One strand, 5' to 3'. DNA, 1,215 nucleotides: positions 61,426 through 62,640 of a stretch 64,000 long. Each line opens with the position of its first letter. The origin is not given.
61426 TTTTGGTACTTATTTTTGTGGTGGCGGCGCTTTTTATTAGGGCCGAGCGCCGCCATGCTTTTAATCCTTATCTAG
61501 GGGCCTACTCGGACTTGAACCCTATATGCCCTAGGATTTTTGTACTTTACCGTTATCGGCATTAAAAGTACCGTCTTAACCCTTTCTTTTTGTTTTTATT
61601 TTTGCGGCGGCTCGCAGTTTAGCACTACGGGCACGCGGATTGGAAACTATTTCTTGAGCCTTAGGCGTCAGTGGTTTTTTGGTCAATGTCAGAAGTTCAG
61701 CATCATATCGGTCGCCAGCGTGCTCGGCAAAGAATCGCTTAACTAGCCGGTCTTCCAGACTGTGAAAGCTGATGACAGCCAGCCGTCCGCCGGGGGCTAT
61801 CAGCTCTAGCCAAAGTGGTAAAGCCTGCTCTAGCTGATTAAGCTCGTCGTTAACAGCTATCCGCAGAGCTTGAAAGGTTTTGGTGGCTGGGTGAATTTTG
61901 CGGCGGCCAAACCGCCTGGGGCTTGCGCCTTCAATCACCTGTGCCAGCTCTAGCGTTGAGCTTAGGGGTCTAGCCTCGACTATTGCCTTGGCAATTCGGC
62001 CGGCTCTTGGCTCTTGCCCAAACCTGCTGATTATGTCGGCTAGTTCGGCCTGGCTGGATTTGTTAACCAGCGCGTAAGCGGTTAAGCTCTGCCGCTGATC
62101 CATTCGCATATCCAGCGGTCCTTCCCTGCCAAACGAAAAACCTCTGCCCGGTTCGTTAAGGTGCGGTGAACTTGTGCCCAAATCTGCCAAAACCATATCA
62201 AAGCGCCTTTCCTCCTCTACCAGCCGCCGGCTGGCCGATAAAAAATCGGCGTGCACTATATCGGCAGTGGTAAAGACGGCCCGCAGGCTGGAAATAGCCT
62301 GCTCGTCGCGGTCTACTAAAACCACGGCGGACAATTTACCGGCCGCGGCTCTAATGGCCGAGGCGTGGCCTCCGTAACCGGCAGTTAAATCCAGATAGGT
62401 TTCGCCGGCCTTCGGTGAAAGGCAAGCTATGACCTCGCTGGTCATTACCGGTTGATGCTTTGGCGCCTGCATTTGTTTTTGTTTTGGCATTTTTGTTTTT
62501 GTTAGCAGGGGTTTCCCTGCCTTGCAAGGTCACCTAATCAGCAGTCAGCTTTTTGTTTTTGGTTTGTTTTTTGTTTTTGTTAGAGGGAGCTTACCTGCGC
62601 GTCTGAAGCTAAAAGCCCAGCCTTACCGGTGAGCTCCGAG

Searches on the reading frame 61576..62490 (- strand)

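Call 29: search_protein_families(library=pfam, proteins=[window:61576-62490:-])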
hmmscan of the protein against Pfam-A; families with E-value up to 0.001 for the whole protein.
window:61576-62490:- (304 aa): 5 families
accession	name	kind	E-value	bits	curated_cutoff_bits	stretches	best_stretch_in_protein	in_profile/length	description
PF01795.25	Methyltransf_5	-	1.6e-89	300.9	27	1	11-297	3-308/309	MraW methylase family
PF05175.20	MTS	-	0.00021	21.4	23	1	21-101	24-103/170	Methyltransferase small domain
PF01189.24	Methyltr_RsmB-F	-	0.00043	20.4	27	1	23-104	3-87/199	16S rRNA methyltransferase RsmB/F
PF01209.24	Ubie_methyltran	-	0.0005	19.9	20.1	0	19-102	38-122/233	ubiE/COQ5 methyltransferase family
PF13649.12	Methyltransf_25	-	0.00094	20.3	27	0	33-102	2-70/97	Methyltransferase domain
